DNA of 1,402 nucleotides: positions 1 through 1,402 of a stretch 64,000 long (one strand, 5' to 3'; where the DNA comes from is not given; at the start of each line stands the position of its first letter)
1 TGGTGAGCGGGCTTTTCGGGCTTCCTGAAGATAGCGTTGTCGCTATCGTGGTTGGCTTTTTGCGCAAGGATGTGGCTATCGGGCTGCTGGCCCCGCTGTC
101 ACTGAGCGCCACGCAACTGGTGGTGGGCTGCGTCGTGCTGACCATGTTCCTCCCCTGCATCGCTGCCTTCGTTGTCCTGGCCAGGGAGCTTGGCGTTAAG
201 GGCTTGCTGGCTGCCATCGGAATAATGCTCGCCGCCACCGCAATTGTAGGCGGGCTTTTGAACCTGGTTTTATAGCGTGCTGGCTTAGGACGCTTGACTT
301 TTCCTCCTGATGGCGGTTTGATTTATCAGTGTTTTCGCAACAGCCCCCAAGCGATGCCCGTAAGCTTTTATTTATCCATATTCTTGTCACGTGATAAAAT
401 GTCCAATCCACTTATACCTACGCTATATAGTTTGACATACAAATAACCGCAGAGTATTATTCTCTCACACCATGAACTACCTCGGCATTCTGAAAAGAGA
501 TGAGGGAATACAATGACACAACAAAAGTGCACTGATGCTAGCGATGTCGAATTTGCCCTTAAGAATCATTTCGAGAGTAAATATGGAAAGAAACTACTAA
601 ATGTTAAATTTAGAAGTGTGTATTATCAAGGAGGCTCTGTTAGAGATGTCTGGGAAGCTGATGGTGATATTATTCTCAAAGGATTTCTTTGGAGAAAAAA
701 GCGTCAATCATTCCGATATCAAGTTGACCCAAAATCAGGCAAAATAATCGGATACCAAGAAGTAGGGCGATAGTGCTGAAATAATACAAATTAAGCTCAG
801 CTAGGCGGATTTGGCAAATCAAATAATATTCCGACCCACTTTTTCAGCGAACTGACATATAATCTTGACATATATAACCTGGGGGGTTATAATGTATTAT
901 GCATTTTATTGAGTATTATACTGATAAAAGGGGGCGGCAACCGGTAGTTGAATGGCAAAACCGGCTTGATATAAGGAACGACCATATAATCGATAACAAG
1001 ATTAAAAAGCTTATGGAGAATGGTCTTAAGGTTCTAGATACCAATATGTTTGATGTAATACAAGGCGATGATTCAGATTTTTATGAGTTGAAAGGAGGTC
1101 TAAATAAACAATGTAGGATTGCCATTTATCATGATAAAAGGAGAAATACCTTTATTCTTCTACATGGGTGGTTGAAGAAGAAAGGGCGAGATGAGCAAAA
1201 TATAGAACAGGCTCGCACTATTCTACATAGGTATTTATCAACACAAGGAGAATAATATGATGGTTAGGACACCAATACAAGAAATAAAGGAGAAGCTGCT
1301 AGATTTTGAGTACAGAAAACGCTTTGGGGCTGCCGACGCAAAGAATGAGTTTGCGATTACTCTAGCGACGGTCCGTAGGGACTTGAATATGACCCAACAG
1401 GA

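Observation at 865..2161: Three-gene toxin-antitoxin-like operon: HigB/Gp49 toxin, extended XRE antitoxin, then an unknown translationally coupled third gene on a leaderless transcript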

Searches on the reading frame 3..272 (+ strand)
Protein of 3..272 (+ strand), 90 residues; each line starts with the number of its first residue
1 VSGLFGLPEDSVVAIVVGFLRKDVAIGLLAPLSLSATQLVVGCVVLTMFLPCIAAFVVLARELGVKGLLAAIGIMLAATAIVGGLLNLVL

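Call 77: search_protein_families(library=pfam, proteins=[window:3-272:+], max_evalue=0.001)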
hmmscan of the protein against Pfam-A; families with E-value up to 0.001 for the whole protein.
window:3-272:+ (90 aa): 1 family
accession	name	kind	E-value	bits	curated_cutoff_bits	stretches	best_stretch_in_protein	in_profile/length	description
PF07670.19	Gate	-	4.5e-06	27.5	29.6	1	4-65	37-103/104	Nucleoside recognition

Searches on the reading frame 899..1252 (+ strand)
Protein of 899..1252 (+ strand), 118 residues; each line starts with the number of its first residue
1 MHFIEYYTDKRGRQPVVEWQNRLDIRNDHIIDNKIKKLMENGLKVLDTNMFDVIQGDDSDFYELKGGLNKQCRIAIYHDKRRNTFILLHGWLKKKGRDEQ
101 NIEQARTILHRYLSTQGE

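Call 3: search_protein_families(library=pfam, proteins=[window:899-1252:+], max_evalue=1)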
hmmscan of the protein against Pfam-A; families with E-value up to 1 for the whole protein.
window:899-1252:+ (118 aa): 3 families
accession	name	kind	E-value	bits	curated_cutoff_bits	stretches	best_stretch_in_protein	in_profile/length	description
PF05973.20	Gp49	-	0.0023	18.4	23.9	1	22-107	5-87/90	Phage derived protein Gp49-like (DUF891)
PF06513.16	DUF1103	-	0.062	13.4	25.2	1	32-74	107-149/215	Repeat of unknown function (DUF1103)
PF03537.19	Glyco_hydro_114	-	0.068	12.8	27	1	16-68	70-125/231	Glycoside-hydrolase family GH114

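Call 4: search_protein_families(library=ncbifam, proteins=[window:899-1252:+], max_evalue=1)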
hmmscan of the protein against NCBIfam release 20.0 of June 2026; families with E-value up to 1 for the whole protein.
window:899-1252:+ (118 aa): 0 families

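Call 5: search_protein_families(library=padloc, proteins=[window:899-1252:+], max_evalue=1)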
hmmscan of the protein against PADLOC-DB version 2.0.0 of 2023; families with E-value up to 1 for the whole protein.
window:899-1252:+ (118 aa): 2 families
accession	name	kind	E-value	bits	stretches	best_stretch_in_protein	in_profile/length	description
PDLC03894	NsnC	-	0.00027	18.6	1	15-112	194-292/294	-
PDLC03886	NsnC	-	0.0069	13.8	1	55-115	230-291/293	-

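Call 36: search_protein_families(library=pfam, alignment_id=A3, max_evalue=0.001)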
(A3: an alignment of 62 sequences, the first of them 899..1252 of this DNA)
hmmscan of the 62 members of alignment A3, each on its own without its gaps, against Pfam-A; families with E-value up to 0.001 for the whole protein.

A. member 1, window:899-1252:+ (118 aa): 0 families

B. families by the number of members that match (of 62 scanned): 1 family
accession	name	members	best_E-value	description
PF05973.20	Gp49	46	1.5e-11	Phage derived protein Gp49-like (DUF891)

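Call 56: search_solved_structures(query=A3, max_evalue=0.01)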
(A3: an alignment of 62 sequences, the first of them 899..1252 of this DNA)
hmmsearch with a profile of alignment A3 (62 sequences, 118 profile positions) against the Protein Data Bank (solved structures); distinct sequences matched with E-value up to 0.01: 1.
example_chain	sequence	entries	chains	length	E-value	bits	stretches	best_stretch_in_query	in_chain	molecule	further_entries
6af3_A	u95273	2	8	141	1.7e-12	50.9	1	1-110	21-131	HigB toxin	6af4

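Call 71: search_protein_families(library=phrogs, proteins=[window:899-1252:+], max_evalue=0.01)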
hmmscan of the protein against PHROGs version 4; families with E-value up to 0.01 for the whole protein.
window:899-1252:+ (118 aa): 1 family
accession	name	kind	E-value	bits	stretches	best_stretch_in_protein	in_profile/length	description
phrog_2523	-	unknown function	0.0017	19.5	1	37-112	31-104/108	-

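Call 98: search_protein_families(library=ncbifam, alignment_id=A3, max_evalue=0.001)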
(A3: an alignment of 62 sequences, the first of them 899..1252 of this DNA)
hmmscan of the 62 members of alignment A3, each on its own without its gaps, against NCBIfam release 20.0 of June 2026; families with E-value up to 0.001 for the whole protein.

A. member 1, window:899-1252:+ (118 aa): 0 families

B. families by the number of members that match (of 62 scanned): 1 family
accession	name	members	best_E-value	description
TIGR02683.1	upstrm_HI1419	11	1.3e-05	type II toxin-antitoxin system RelE/ParE family toxin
